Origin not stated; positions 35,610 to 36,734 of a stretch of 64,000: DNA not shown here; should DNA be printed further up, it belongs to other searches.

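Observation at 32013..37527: DDAH-family amidinohydrolase inserted between arcD and arcC in the arginine deiminase operon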

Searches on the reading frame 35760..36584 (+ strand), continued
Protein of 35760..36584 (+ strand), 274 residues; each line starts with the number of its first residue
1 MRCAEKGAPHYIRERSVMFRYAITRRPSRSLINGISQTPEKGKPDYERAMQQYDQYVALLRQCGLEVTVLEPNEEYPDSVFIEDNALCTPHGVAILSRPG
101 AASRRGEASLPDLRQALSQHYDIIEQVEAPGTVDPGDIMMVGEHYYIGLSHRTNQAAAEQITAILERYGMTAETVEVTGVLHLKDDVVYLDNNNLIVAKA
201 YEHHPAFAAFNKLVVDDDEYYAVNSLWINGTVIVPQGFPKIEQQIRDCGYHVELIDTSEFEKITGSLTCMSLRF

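Call 15: find_encoding_contigs(protein=P0017, flank=6000, max_places=3)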
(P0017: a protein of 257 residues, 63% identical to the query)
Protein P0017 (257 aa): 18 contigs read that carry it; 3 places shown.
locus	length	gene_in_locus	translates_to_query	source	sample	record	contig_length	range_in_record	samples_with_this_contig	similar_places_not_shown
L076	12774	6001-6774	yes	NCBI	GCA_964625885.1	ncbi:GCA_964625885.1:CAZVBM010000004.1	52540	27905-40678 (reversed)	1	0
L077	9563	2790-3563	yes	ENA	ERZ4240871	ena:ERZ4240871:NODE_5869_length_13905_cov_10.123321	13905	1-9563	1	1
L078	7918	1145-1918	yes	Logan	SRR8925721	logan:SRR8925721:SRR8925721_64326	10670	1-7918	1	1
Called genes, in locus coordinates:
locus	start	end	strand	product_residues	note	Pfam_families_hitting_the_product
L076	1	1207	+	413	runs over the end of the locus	PF02274:ADI, PF19420:DDAH_eukar (weak)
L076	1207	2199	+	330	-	PF02729:OTCace_N, PF00185:OTCace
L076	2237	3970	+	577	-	PF03606:DcuC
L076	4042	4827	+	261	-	PF02274:ADI (faint), PF19420:DDAH_eukar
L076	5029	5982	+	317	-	PF00696:AA_kinase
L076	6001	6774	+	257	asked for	PF19420:DDAH_eukar, PF02274:ADI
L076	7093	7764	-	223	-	PF13462:Thioredoxin_4, PF01323:DSBA, PF13743:Thioredoxin_5 (faint)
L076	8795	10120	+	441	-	PF01336:tRNA_anti-codon, PF00152:tRNA-synt_2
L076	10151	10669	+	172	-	-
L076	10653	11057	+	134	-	-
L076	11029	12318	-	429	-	PF01225:Mur_ligase, PF08245:Mur_ligase_M, PF02875:Mur_ligase_C (weak)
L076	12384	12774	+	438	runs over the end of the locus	PF07690:MFS_1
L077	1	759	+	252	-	?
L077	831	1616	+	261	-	PF02274:ADI (faint), PF19420:DDAH_eukar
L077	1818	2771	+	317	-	PF00696:AA_kinase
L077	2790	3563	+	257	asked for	PF19420:DDAH_eukar, PF02274:ADI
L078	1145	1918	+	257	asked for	PF19420:DDAH_eukar, PF02274:ADI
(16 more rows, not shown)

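Call 16: find_encoding_contigs(protein=P0020, flank=6000, max_places=2)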
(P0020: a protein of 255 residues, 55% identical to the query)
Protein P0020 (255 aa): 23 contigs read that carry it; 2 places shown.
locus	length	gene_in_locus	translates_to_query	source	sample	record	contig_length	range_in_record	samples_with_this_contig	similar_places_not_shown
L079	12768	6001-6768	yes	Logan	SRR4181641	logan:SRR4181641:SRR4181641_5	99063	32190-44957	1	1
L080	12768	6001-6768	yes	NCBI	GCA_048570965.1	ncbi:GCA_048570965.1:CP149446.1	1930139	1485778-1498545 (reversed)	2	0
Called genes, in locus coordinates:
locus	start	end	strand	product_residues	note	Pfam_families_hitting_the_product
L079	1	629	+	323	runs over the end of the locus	PF00890:FAD_binding_2, PF01134:GIDA (faint), PF01266:DAO, PF07992:Pyr_redox_2 (weak), PF12831:FAD_oxidored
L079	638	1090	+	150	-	PF00890:FAD_binding_2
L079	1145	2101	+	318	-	PF13409:GST_N_2, PF00043:GST_C, PF14497:GST_C_3 (weak), PF13410:GST_C_2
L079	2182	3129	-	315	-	PF12146:Hydrolase_4, PF00561:Abhydrolase_1, PF12697:Abhydrolase_6 (weak), PF00326:Peptidase_S9 (weak), PF12146:Hydrolase_4 (weak)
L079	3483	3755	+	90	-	-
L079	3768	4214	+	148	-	PF13302:Acetyltransf_3, PF00583:Acetyltransf_1, PF13673:Acetyltransf_10, PF13508:Acetyltransf_7, PF08445:FR47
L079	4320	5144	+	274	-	PF02274:ADI (faint), PF19420:DDAH_eukar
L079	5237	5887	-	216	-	PF00392:GntR, PF07729:FCD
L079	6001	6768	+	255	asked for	PF19420:DDAH_eukar, PF02274:ADI (weak)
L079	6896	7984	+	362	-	PF01168:Ala_racemase_N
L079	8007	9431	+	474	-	PF00324:AA_permease, PF13520:AA_permease_2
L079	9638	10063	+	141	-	PF10604:Polyketide_cyc2 (weak)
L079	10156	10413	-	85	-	-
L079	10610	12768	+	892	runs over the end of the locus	PF02702:KdpD, PF00582:Usp (weak), PF13493:DUF4118, PF00512:HisKA, PF02518:HATPase_c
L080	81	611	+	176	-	-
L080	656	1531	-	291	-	PF13276:HTH_21, PF00665:rve, PF13683:rve_3, PF13333:rve_2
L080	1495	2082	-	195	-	PF13551:HTH_29 (faint), PF13565:HTH_32 (faint), PF01527:HTH_Tnp_1 (weak), PF13518:HTH_28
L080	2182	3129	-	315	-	PF12146:Hydrolase_4, PF00561:Abhydrolase_1, PF12697:Abhydrolase_6 (weak), PF00326:Peptidase_S9 (weak), PF12146:Hydrolase_4 (weak)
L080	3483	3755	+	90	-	-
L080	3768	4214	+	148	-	PF13302:Acetyltransf_3, PF00583:Acetyltransf_1, PF13673:Acetyltransf_10, PF13508:Acetyltransf_7, PF08445:FR47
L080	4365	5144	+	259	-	PF02274:ADI (faint), PF19420:DDAH_eukar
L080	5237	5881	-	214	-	PF00392:GntR, PF07729:FCD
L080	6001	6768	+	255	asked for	PF19420:DDAH_eukar, PF02274:ADI (weak)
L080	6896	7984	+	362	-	PF01168:Ala_racemase_N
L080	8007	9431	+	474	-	PF00324:AA_permease, PF13520:AA_permease_2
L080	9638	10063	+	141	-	PF10604:Polyketide_cyc2 (weak)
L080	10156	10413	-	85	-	-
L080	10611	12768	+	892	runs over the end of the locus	PF02702:KdpD, PF00582:Usp, PF13493:DUF4118, PF00512:HisKA, PF02518:HATPase_c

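Call 17: find_encoding_contigs(protein=P0012, flank=6000, max_places=2)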
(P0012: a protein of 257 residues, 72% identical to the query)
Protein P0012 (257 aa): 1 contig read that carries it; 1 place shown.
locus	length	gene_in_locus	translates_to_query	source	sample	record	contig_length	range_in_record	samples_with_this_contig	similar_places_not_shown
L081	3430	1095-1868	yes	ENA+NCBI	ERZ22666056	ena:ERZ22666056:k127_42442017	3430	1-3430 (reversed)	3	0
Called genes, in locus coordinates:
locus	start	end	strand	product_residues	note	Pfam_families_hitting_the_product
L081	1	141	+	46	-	?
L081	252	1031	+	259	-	PF19420:DDAH_eukar, PF02274:ADI (weak)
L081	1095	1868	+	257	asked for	PF02274:ADI (faint), PF19420:DDAH_eukar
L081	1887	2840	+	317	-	PF00696:AA_kinase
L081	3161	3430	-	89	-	?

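Call 18: find_encoding_contigs(protein=P0015, flank=6000, max_places=2)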
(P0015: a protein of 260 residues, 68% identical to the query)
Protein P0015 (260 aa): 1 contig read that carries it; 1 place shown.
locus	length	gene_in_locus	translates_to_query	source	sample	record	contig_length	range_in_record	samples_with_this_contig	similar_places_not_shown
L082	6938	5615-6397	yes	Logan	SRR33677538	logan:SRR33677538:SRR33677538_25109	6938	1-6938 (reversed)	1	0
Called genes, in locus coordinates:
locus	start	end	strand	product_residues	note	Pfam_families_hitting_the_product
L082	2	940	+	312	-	?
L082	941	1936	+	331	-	PF02729:OTCace_N, PF00185:OTCace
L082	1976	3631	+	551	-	PF03606:DcuC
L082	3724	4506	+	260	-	PF19420:DDAH_eukar, PF02274:ADI (weak)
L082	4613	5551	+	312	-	PF00696:AA_kinase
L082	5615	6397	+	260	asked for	PF19420:DDAH_eukar, PF02274:ADI (weak)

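Call 19: find_encoding_contigs(protein=P0019, flank=6000, max_places=2)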
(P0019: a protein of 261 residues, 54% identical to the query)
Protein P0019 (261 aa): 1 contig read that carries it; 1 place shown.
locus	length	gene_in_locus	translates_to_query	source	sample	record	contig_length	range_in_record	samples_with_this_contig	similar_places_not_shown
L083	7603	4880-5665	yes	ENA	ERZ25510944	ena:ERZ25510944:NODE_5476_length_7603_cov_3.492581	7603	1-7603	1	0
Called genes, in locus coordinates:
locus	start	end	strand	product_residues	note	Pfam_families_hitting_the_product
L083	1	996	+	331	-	?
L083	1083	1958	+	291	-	PF13483:Lactamase_B_3, PF12706:Lactamase_B_2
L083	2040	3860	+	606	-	-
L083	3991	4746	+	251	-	PF01145:Band_7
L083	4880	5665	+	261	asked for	PF19420:DDAH_eukar, PF02274:ADI (weak)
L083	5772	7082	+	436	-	PF01018:GTP1_OBG, PF01926:MMR_HSR1, PF02421:FeoB_N, PF09269:DUF1967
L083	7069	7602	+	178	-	?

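Call 20: find_encoding_contigs(protein=P0022, flank=6000, max_places=2)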
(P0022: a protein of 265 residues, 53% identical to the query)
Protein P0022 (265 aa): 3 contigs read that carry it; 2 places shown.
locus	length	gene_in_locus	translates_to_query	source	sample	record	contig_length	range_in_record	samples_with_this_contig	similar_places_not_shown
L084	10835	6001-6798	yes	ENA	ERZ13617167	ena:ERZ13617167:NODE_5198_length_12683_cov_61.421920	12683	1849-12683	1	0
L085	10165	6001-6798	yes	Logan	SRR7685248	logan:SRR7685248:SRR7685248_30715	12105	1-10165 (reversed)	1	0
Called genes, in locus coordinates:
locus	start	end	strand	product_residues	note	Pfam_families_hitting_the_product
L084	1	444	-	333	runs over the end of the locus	-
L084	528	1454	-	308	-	PF26350:DUF8090, PF11907:DUF3427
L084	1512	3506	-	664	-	PF13091:PLDc_2 (weak), PF04851:ResIII, PF18766:SWI2_SNF2, PF00271:Helicase_C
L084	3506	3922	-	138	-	PF00293:NUDIX, PF14815:NUDIX_4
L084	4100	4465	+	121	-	-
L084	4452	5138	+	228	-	-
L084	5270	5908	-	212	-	PF00392:GntR, PF07729:FCD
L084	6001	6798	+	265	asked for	PF19420:DDAH_eukar, PF02274:ADI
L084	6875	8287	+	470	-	PF00324:AA_permease, PF13520:AA_permease_2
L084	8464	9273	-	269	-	-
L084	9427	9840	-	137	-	-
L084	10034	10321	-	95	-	-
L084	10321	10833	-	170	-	?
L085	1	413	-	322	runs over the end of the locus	-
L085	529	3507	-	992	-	PF13091:PLDc_2 (weak), PF00270:DEAD (weak), PF04851:ResIII, PF18766:SWI2_SNF2, PF00271:Helicase_C, PF26350:DUF8090, PF11907:DUF3427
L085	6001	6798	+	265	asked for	PF19420:DDAH_eukar, PF02274:ADI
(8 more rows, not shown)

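Call 22: list_cluster_members(proteins=[P0017, P0012, P0013, P0016, P0002, P0010])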
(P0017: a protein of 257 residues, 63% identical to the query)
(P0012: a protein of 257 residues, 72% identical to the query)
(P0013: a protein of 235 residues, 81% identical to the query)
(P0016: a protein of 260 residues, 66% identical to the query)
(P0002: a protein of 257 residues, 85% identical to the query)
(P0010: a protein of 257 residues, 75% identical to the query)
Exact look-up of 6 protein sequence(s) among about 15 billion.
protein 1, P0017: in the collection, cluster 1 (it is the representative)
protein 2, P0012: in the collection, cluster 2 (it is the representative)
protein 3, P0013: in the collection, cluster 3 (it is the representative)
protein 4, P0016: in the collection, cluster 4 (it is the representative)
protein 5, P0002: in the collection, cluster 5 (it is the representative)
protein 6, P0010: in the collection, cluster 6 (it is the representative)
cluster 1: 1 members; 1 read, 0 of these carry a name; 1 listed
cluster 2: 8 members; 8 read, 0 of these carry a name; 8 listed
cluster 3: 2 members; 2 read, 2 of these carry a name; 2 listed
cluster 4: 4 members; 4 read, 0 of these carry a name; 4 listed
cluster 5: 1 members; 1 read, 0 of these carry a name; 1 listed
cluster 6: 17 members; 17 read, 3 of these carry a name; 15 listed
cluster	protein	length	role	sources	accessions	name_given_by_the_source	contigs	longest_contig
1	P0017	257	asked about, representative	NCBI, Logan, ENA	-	-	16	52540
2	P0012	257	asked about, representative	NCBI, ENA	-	-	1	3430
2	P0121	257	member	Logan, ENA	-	-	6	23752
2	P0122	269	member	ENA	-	-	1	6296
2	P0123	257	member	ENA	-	-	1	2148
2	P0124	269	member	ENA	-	-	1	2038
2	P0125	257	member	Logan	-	-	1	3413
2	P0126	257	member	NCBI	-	-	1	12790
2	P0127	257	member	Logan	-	-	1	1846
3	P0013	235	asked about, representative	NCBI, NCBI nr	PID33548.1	N(G),N(G)-dimethylarginine dimethylaminohydrolase [Candidatus Saccharibacteria bacterium] | MAG: N(G),N(G)-dimethylarginine dimethylaminohydrolase [Candidatus Saccharibacteria ...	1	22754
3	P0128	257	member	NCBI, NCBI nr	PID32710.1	N(G),N(G)-dimethylarginine dimethylaminohydrolase [Candidatus Saccharibacteria bacterium] | MAG: N(G),N(G)-dimethylarginine dimethylaminohydrolase [Candidatus Saccharibacteria ...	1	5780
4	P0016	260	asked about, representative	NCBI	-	-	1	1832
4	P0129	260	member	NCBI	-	-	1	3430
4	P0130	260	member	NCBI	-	-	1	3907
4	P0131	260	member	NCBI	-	-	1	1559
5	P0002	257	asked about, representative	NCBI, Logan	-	-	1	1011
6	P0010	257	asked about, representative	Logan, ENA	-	-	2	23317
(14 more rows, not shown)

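Call 25: search_solved_structures(query=window:35811-36584:+, show_alignments=5, max_evalue=1e-20)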
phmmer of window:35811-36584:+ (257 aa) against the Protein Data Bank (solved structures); distinct sequences matched with E-value up to 1e-20: 11.
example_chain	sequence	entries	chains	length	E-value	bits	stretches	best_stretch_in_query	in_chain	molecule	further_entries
3rhy_A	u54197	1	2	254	8.1e-76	258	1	1-257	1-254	N(G),N(G)-dimethylarginine dimethylaminohydrolase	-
3bpb_A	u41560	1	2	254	2e-74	253.4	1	1-257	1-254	dimethylarginine dimethylaminohydrolase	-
1h70_A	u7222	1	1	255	2e-74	253.4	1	1-257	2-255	NG, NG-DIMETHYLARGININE DIMETHYLAMINOHYDROLASE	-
2c6z_A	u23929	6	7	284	3.2e-26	95.5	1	19-255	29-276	NG, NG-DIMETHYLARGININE DIMETHYLAMINOHYDROLASE 1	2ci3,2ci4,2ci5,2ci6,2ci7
2ci1_A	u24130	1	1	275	5.7e-25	91.4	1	19-254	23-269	NG, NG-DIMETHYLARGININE DIMETHYLAMINOHYDROLASE 1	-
2jai_A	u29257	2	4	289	1e-24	90.6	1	8-255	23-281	NG, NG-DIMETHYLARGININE DIMETHYLAMINOHYDROLASE 1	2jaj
7usz_A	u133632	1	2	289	1.1e-24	90.5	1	8-255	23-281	N(G),N(G)-dimethylarginine dimethylaminohydrolase 1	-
7ut0_A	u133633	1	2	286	1.2e-24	90.4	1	11-255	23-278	N(G),N(G)-dimethylarginine dimethylaminohydrolase 1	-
6szp_A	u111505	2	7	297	1.3e-24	90.2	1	11-255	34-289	N(G),N(G)-dimethylarginine dimethylaminohydrolase 1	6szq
3i2e_A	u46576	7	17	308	1.6e-24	90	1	11-255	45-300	N(G),N(G)-dimethylarginine dimethylaminohydrolase 1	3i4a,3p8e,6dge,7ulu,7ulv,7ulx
3p8p_A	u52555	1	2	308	2.8e-23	85.9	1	11-254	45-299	N(G),N(G)-dimethylarginine dimethylaminohydrolase 1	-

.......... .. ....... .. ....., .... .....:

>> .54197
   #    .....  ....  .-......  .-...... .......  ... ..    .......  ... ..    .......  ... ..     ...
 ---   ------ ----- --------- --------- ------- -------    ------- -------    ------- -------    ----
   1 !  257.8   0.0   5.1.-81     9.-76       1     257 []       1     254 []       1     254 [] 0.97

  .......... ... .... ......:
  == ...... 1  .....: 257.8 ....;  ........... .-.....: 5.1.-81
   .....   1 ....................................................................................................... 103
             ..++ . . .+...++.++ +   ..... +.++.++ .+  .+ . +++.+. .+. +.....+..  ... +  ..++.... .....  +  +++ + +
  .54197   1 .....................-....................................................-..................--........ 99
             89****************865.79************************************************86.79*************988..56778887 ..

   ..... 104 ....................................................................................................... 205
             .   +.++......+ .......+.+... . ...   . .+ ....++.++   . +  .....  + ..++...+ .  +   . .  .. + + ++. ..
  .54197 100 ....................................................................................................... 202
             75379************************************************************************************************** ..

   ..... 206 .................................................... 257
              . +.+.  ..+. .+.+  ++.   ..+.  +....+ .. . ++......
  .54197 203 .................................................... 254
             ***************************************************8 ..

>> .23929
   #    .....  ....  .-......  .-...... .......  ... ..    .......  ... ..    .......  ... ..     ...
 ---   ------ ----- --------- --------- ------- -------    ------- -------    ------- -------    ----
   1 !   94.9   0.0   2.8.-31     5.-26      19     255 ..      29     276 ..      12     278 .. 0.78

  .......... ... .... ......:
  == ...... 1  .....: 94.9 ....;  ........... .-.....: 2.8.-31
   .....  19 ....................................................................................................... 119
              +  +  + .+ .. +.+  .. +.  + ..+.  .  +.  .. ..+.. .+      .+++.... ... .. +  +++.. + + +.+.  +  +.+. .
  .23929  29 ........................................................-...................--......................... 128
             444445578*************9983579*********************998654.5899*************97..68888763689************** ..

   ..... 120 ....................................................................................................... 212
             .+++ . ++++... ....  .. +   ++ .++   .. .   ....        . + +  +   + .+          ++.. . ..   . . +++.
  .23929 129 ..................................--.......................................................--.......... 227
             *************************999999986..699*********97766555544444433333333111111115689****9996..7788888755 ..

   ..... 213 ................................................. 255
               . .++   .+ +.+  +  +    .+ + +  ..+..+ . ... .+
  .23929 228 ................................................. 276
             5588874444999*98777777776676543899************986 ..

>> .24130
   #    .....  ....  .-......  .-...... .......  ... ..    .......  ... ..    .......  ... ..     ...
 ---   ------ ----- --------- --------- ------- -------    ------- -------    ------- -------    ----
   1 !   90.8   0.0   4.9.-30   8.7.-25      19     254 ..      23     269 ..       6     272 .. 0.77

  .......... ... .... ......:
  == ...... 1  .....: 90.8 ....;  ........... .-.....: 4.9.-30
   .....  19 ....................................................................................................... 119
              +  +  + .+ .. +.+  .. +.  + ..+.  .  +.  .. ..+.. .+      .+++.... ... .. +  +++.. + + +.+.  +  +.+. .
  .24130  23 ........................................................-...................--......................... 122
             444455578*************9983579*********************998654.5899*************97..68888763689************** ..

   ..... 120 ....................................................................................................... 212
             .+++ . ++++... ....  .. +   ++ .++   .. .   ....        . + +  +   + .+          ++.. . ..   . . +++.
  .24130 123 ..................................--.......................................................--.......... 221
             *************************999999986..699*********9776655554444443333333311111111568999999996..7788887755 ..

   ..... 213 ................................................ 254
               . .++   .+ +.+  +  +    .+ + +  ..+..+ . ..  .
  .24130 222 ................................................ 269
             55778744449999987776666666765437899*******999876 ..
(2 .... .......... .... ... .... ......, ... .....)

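Call 39: search_protein_representatives(protein=window:35811-36584:+)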
Query: 257 residues. Proteins with E-value up to 0.001 (for the whole library): 3834; up to 1e-10: 1886; up to 1e-30: 294. The best 150 are listed.
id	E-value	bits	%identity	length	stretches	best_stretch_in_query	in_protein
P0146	7.7e-76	271.2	50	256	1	2-257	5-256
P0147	8.3e-75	267.8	49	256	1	1-257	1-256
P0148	2.4e-70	253.2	45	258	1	2-257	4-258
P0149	1.2e-66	241.0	47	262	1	2-257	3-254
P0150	3.4e-63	229.8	44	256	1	1-257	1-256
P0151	3.8e-63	229.6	48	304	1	2-231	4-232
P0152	1.1e-58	215.0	43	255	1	2-257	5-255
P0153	2.4e-58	213.9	44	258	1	2-257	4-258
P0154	3.3e-57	210.2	49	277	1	2-257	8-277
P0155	2.0e-56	207.6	40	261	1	2-257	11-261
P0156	8.6e-55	202.3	43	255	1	4-255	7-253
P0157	8.7e-55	202.2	42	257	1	2-257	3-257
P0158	1.3e-54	201.7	42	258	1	1-256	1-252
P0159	3.2e-54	200.4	42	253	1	2-257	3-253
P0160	7.6e-54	199.2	40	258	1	2-257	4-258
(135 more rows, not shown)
